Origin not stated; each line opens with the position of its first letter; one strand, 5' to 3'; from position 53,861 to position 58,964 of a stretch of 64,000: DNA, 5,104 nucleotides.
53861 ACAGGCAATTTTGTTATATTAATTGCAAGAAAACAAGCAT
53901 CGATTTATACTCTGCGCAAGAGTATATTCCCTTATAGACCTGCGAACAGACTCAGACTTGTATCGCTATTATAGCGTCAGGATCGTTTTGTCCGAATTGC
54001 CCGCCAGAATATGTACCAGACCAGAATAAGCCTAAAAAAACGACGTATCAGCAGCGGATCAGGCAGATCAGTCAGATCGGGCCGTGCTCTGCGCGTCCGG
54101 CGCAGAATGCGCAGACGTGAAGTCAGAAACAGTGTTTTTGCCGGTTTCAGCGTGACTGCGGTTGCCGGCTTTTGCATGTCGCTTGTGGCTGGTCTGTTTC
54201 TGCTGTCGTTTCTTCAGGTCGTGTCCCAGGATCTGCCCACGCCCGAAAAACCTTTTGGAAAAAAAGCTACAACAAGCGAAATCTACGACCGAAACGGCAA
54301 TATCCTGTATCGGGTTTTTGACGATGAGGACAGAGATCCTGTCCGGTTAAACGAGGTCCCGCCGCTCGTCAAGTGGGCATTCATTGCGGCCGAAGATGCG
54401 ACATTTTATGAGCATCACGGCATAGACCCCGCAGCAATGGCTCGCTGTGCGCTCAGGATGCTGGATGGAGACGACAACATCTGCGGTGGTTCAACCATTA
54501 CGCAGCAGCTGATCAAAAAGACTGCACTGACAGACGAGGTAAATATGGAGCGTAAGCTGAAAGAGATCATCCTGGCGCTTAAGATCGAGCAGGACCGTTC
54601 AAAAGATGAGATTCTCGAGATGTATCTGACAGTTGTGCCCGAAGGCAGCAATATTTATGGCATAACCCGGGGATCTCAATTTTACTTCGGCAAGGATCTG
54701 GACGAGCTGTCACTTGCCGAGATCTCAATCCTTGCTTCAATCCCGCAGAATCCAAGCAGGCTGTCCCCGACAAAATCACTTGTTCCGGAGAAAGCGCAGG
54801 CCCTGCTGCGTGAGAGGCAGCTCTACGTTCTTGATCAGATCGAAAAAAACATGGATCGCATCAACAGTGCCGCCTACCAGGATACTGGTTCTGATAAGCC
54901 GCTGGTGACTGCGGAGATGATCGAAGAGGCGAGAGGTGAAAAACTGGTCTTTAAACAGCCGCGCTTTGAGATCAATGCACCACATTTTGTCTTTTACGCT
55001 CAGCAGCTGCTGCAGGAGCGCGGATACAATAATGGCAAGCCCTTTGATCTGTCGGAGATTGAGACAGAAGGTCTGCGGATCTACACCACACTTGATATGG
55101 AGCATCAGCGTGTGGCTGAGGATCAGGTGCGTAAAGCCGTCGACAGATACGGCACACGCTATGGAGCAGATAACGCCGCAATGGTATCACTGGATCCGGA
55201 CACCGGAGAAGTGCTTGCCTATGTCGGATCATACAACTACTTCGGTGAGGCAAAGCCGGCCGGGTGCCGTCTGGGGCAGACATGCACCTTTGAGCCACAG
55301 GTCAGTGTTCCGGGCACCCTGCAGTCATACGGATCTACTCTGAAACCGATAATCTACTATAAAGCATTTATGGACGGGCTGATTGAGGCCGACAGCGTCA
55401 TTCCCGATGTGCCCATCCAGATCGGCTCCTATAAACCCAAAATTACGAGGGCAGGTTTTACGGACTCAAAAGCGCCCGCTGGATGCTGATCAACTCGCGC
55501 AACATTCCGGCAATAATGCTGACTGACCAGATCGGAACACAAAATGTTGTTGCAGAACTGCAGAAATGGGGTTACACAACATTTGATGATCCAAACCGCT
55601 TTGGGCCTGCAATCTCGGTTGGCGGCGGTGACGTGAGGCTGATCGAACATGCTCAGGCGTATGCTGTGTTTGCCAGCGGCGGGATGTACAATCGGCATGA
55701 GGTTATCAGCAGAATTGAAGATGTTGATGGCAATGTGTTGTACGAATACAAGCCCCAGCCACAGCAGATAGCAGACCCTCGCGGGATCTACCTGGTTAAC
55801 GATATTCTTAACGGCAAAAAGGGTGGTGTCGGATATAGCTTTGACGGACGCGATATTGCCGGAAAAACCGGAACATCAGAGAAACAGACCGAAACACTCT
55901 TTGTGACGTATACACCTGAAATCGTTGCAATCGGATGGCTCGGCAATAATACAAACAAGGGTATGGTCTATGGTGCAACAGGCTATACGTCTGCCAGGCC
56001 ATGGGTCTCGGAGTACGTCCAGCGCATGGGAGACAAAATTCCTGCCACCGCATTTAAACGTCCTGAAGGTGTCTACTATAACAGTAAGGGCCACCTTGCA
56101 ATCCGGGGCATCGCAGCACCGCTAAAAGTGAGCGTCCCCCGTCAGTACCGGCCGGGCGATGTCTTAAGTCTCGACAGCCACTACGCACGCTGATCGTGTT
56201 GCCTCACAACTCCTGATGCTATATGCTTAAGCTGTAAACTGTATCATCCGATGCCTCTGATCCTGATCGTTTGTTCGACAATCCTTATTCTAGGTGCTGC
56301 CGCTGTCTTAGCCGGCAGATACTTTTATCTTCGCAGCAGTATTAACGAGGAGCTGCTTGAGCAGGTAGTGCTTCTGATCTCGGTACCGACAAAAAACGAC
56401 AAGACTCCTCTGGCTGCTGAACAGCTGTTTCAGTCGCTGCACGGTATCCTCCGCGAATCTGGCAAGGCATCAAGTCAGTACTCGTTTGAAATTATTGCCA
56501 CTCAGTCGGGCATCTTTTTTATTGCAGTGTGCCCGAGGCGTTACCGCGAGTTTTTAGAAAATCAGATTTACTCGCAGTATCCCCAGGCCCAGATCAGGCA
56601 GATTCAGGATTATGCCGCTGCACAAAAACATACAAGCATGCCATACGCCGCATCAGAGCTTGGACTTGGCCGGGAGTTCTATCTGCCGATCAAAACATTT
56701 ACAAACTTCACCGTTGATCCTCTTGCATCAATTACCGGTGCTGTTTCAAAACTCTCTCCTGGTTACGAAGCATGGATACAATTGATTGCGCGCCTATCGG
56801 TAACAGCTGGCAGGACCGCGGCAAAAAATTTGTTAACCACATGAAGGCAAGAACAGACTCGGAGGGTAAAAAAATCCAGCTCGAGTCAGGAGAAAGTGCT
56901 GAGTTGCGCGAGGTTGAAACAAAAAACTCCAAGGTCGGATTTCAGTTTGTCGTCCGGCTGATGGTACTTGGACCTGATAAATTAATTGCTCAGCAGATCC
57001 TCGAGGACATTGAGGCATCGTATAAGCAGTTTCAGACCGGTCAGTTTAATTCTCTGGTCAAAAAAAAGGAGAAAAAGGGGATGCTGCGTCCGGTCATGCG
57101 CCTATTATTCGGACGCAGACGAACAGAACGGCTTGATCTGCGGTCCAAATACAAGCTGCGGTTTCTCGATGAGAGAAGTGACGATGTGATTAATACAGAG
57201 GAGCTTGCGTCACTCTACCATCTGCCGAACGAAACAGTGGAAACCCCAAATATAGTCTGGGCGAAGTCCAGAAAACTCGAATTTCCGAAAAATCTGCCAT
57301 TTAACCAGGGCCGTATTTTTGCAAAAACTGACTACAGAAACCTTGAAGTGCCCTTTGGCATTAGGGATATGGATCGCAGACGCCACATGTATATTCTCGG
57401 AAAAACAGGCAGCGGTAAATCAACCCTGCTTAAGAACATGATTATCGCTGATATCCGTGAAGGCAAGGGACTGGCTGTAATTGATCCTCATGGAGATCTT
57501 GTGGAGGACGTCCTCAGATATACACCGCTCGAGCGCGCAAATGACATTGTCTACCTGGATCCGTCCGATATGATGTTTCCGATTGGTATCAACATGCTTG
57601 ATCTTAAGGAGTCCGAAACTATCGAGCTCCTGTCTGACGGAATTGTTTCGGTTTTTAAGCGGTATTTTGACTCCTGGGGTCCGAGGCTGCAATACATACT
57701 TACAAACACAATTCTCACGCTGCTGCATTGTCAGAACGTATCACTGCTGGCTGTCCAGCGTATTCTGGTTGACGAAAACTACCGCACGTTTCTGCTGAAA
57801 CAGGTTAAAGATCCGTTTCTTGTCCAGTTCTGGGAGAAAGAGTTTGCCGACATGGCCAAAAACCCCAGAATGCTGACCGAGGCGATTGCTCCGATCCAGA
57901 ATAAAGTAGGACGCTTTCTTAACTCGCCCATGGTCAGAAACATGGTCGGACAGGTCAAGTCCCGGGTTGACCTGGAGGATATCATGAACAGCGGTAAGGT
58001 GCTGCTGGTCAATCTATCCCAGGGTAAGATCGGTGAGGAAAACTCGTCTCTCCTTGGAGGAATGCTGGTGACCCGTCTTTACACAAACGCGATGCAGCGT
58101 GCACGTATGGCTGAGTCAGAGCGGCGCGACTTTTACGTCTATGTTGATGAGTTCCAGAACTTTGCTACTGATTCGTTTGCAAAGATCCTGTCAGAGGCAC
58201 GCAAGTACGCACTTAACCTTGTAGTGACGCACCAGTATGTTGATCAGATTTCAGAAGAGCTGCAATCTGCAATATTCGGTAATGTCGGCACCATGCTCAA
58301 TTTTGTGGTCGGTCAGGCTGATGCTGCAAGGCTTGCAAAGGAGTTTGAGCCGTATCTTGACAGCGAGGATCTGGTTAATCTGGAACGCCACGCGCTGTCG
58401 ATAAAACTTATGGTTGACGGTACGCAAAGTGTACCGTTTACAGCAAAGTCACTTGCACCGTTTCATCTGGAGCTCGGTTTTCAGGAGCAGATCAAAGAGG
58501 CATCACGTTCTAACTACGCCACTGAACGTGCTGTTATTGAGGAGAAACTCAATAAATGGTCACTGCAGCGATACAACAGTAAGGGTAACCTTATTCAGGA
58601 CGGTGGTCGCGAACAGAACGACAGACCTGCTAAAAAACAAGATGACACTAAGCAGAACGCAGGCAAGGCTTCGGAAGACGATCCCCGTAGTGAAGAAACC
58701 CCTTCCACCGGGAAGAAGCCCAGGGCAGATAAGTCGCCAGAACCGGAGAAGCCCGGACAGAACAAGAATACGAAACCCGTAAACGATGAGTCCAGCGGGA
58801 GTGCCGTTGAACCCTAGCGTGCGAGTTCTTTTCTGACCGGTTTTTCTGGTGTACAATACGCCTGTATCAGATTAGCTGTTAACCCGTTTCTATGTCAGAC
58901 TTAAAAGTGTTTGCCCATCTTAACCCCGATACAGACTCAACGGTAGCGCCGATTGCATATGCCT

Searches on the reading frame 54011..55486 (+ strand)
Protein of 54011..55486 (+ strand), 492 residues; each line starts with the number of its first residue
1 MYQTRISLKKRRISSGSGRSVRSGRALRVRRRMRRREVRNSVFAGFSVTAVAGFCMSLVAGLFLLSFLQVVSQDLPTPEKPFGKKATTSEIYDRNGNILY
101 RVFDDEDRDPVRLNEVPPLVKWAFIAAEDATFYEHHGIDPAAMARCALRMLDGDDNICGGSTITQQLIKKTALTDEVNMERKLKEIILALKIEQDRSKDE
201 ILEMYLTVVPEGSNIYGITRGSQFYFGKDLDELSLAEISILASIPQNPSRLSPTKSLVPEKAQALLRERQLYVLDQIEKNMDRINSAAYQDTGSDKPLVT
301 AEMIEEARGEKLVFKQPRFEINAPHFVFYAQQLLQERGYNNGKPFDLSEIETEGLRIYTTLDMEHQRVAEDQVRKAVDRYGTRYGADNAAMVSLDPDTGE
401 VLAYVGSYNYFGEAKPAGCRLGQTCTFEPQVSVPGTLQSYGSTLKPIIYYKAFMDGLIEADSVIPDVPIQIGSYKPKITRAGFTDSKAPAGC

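Call 77: search_protein_families(library=pfam, proteins=[window:54011-55486:+], max_evalue=0.001)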
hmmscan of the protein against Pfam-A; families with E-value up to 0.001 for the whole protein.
window:54011-55486:+ (492 aa): 2 families
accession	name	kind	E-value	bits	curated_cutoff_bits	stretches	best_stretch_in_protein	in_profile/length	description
PF00912.28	Transgly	-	8e-55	185.5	27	1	97-277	3-177/178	Transglycosylase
PF00905.27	Transpeptidase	-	0.00051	19.8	22.1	1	390-474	2-76/299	Penicillin binding protein transpeptidase domain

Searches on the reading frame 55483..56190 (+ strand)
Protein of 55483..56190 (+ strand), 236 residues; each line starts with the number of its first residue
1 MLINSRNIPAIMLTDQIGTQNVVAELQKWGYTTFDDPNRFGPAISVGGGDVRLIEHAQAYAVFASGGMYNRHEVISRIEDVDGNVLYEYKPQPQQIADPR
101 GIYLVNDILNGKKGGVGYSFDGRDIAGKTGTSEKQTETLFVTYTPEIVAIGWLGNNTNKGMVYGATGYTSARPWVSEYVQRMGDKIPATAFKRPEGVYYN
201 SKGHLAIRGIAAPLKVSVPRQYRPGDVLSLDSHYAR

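Call 78: search_protein_families(library=pfam, proteins=[window:55483-56190:+], max_evalue=0.001)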
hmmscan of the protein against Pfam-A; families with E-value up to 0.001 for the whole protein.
window:55483-56190:+ (236 aa): 1 family
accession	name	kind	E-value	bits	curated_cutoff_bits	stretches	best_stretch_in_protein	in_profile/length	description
PF00905.27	Transpeptidase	-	6.4e-09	35.9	22.1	1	2-144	99-265/299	Penicillin binding protein transpeptidase domain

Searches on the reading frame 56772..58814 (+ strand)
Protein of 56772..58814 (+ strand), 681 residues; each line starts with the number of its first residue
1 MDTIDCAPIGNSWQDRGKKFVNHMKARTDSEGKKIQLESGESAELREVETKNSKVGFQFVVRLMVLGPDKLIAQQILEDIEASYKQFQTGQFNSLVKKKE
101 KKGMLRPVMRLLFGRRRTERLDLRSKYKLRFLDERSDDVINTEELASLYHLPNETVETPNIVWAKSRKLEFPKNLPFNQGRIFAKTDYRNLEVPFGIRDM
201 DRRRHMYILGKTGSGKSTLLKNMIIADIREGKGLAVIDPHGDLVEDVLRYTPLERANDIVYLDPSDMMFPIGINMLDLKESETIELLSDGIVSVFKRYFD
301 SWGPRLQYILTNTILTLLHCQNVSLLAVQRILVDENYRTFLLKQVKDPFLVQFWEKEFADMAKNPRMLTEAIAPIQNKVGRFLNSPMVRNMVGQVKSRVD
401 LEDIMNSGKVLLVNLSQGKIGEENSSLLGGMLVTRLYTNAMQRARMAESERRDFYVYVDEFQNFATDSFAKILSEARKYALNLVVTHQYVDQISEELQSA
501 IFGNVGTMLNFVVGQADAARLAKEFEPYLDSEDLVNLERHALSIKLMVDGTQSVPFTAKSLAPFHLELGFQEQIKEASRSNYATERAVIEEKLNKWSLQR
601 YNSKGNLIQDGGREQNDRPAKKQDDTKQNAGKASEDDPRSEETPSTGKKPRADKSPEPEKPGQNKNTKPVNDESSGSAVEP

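Call 77: search_protein_families(library=pfam, proteins=[window:56772-58814:+], max_evalue=0.001)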
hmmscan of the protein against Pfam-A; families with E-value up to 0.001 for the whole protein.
window:56772-58814:+ (681 aa): 5 families
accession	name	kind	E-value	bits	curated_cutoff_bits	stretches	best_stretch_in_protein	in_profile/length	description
PF01935.23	DUF87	-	5.9e-12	46.6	23.2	1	192-421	13-207/220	Helicase HerA, central domain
PF10412.15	TrwB_AAD_bind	-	3.6e-10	39.7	20.5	1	202-536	14-330/387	Type IV secretion-system coupling protein DNA-binding domain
PF01580.24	FtsK_SpoIIIE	-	1.1e-05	25.4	24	1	170-225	17-61/221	FtsK/SpoIIIE family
PF12696.13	TraG-D_C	-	0.00066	20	22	0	455-517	3-70/126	TraM recognition site of TraD and TraG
PF25199.1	nSTAND_NTPase5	-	0.00093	19.5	34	0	201-267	39-107/145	Novel STAND NTPase 5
